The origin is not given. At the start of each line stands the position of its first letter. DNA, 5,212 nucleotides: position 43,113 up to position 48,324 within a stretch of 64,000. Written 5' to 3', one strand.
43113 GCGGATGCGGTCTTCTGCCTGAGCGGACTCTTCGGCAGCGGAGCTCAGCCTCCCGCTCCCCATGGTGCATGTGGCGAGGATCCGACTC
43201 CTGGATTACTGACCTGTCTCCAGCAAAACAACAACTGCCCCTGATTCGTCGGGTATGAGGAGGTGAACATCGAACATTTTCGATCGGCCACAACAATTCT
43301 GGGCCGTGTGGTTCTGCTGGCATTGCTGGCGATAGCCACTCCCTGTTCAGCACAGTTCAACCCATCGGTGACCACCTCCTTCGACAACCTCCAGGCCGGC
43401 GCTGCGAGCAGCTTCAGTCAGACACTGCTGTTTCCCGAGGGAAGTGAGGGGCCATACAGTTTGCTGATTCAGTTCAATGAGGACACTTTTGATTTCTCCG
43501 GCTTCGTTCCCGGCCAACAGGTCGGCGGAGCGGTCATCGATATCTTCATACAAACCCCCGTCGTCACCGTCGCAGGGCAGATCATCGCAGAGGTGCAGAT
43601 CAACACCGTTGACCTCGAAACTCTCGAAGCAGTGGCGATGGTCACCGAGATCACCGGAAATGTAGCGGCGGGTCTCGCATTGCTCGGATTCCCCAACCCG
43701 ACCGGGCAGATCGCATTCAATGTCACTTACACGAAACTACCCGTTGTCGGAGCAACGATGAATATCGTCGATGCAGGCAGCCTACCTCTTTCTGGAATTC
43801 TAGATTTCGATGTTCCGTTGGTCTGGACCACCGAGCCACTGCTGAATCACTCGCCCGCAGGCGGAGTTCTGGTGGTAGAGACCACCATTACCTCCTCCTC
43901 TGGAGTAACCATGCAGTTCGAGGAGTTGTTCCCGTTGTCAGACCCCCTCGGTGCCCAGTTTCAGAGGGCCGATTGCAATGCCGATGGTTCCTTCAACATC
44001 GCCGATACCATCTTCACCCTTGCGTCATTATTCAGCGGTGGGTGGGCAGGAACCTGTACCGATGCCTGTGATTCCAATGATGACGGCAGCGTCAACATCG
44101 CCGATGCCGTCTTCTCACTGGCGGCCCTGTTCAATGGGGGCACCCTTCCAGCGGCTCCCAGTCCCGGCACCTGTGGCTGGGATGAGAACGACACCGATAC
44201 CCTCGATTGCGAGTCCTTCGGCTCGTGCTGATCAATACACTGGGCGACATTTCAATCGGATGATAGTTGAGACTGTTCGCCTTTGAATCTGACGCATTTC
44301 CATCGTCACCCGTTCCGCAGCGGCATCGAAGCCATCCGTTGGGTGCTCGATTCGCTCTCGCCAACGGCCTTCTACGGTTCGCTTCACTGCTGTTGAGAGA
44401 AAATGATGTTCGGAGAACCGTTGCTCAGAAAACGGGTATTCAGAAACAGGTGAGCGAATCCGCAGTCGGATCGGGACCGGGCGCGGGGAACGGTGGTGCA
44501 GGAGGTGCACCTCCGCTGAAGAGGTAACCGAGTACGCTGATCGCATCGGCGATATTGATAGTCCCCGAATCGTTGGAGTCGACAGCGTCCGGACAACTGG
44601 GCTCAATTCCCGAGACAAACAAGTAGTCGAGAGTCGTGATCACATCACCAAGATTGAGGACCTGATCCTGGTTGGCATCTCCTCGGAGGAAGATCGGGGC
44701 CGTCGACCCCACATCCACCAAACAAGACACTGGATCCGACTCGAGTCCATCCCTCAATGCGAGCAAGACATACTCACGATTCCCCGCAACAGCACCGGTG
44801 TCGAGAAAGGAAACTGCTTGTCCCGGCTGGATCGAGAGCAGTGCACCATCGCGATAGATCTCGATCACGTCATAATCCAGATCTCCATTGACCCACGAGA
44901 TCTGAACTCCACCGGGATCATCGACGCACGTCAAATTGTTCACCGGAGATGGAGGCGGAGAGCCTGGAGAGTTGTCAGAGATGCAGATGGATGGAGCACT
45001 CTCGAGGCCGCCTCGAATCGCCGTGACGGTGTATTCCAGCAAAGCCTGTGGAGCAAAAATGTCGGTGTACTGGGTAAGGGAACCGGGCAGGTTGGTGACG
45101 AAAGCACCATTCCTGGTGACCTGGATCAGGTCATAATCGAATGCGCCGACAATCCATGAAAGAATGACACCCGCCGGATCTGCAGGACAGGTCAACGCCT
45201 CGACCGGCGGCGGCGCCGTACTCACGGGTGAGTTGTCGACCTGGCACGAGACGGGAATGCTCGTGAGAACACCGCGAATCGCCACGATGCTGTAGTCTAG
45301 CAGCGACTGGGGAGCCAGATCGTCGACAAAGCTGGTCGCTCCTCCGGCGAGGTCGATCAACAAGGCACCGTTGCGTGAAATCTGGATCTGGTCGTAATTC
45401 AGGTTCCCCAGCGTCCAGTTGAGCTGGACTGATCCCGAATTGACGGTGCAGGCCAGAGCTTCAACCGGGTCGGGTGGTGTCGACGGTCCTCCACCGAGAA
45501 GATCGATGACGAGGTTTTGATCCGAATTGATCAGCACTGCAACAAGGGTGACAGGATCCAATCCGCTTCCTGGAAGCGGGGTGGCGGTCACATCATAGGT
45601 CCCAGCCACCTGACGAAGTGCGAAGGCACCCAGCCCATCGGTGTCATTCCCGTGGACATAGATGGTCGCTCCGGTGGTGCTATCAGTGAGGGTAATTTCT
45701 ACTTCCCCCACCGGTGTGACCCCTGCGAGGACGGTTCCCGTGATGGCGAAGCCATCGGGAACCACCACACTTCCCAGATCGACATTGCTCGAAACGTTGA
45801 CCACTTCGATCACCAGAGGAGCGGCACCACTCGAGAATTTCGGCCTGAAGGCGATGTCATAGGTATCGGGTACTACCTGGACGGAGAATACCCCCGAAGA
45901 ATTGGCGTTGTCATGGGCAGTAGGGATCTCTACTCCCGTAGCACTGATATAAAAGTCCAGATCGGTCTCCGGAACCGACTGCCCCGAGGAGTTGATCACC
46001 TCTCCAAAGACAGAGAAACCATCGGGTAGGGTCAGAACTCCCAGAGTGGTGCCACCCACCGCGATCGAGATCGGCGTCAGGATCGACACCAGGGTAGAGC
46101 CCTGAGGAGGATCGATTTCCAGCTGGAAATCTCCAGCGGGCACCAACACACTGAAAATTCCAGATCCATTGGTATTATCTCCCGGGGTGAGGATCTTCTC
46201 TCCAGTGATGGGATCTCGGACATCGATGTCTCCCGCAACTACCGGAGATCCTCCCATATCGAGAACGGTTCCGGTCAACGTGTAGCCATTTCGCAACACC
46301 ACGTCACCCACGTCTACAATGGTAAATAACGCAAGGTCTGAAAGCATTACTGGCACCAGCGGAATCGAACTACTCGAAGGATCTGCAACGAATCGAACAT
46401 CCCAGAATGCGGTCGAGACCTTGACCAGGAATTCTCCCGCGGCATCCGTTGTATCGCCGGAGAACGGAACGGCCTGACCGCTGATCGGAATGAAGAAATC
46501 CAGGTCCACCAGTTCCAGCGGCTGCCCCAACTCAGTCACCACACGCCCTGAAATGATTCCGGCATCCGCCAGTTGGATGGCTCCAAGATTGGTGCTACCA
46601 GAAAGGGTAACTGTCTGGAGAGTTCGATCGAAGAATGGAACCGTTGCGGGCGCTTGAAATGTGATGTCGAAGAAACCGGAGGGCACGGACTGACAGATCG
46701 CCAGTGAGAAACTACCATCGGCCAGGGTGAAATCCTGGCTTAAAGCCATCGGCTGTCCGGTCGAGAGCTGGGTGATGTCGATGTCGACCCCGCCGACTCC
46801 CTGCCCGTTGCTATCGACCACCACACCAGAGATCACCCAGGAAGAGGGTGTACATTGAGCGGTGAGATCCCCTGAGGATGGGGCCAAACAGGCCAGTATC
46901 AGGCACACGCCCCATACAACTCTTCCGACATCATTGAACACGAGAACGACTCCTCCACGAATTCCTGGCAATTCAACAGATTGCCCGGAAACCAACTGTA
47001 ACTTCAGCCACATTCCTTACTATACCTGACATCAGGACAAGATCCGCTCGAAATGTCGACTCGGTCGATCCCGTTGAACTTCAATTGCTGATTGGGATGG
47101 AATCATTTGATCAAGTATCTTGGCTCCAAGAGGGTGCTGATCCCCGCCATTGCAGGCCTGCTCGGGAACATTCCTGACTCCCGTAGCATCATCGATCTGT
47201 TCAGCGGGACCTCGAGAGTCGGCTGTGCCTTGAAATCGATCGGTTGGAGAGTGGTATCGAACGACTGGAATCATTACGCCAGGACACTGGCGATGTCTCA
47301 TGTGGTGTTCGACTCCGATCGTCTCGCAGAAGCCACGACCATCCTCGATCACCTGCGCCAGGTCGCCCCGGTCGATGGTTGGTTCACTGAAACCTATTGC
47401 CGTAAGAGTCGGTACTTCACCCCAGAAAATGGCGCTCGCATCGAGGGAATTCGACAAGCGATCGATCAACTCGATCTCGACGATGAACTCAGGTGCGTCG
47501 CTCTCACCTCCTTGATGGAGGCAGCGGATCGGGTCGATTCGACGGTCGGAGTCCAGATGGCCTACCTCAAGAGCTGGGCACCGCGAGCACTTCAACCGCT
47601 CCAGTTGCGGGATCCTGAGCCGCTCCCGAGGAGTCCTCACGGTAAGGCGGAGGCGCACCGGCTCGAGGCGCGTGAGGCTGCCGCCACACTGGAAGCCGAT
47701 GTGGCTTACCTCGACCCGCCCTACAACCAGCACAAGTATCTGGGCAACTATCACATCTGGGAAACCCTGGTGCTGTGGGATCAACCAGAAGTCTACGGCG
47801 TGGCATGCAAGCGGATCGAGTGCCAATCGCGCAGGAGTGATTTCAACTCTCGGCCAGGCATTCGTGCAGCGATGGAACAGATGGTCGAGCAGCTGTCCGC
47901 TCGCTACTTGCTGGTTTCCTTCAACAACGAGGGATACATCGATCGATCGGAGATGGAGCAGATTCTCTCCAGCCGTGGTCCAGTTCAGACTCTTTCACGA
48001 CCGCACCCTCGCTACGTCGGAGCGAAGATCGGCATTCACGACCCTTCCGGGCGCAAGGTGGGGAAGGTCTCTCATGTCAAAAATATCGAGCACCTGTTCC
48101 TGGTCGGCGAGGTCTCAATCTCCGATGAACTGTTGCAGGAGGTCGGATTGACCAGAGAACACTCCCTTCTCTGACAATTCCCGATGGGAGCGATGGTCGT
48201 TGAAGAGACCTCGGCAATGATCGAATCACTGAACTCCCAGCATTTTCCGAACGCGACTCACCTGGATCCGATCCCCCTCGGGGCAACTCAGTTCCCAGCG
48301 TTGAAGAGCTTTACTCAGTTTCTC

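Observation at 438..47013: Nine secreted modular proteins share one ~85-aa C-terminal module: a candidate sorting or anchoring tag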

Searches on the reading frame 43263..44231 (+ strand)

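Call 4: search_protein_families(library=pfam, proteins=[window:43263-44231:+], max_evalue=0.01)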
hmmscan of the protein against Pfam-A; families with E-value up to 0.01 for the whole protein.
window:43263-44231:+ (322 aa): 0 families

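Call 5: search_protein_families(library=ncbifam, proteins=[window:43263-44231:+], max_evalue=0.01)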
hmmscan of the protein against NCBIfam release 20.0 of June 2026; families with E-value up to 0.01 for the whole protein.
window:43263-44231:+ (322 aa): 0 families

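Call 53: search_protein_families(library=pfam, proteins=[window:43263-44231:+], max_evalue=1)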
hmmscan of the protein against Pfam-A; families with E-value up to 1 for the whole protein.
window:43263-44231:+ (322 aa): 1 family
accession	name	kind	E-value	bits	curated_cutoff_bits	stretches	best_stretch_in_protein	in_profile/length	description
PF00404.24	Dockerin_1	-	0.071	13.8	22.9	0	236-282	2-49/57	Dockerin type I domain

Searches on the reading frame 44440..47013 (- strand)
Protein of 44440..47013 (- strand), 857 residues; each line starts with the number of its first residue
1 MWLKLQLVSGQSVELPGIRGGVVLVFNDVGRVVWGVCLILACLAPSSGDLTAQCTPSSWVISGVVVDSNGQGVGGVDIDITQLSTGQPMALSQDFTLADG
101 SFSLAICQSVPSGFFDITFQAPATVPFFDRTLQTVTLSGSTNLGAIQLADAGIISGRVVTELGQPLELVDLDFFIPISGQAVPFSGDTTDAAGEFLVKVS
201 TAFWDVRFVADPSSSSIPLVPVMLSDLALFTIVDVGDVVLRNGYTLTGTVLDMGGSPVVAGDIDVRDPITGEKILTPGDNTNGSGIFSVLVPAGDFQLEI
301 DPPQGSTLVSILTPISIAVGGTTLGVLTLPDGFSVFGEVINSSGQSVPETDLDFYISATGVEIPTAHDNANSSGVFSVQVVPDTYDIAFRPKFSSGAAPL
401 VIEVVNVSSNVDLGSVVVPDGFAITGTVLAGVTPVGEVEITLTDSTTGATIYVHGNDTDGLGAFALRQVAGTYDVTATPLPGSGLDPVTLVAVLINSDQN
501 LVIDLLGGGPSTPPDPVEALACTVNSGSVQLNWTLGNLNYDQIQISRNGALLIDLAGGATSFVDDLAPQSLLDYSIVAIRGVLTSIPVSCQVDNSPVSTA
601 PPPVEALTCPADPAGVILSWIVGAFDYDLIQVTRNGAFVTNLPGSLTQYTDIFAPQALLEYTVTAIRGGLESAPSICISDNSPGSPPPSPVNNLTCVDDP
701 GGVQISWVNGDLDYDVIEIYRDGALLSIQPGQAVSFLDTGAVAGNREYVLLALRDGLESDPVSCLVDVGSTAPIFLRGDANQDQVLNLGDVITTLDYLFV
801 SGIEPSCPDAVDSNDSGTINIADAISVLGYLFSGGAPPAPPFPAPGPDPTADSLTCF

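Call 4: search_protein_families(library=pfam, proteins=[window:44440-47013:-], max_evalue=0.01)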
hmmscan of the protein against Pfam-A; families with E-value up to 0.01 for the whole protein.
window:44440-47013:- (857 aa): 3 families
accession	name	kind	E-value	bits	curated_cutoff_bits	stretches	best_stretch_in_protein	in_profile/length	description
PF13620.12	CarboxypepD_reg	-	4.1e-14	53.1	32.3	1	61-125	2-60/82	Carboxypeptidase regulatory-like domain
PF02369.22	Big_1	-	0.00018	22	34.9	0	61-110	21-70/93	Bacterial Ig-like domain (group 1)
PF22904.2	NOMO1-like_2nd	-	0.0011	19.5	27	0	421-500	3-82/90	BOS complex subunit NOMO1-like, second beta sandwich domain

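Call 5: search_protein_families(library=ncbifam, proteins=[window:44440-47013:-], max_evalue=0.01)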
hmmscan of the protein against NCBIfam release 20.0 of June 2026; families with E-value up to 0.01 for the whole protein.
window:44440-47013:- (857 aa): 1 family
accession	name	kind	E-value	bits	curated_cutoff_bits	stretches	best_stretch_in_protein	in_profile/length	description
NF058648.1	ECF_sub_HI1622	equivalog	2.1e-05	24.6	100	0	242-301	23-81/180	NikL family nickel/cobalt ECF transporter subunit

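Call 53: search_protein_families(library=pfam, proteins=[window:44440-47013:-], max_evalue=1)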
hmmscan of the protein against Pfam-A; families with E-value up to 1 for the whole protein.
window:44440-47013:- (857 aa): 4 families
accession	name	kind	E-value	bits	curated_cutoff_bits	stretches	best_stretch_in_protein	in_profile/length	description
PF13620.12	CarboxypepD_reg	-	4.1e-14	53.1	32.3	3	61-125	2-60/82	Carboxypeptidase regulatory-like domain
PF02369.22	Big_1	-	0.00018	22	34.9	0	61-110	21-70/93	Bacterial Ig-like domain (group 1)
PF22904.2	NOMO1-like_2nd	-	0.0011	19.5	27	1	421-500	3-82/90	BOS complex subunit NOMO1-like, second beta sandwich domain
PF25020.1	TTR_TEN1-4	-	0.028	14.8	27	0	59-104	7-47/86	Teneurin TTR-like domain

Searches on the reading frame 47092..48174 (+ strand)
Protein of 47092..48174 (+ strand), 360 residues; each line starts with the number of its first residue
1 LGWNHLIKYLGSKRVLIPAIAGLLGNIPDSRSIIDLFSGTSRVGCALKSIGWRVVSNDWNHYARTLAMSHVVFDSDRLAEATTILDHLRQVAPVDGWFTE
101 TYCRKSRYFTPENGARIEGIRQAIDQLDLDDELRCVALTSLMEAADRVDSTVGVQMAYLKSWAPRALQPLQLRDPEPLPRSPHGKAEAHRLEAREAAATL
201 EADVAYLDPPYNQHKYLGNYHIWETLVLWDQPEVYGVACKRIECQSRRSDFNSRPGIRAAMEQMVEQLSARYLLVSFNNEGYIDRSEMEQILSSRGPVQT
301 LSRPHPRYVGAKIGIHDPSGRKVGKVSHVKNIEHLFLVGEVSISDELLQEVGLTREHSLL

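Call 61: search_protein_families(library=pfam, proteins=[window:47092-48174:+], max_evalue=0.001)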
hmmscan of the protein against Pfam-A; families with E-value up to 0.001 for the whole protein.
window:47092-48174:+ (360 aa): 1 family
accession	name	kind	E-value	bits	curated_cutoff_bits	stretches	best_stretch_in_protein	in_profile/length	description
PF02086.21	MethyltransfD12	-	8.3e-27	95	22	1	9-243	1-217/253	D12 class N6 adenine-specific DNA methyltransferase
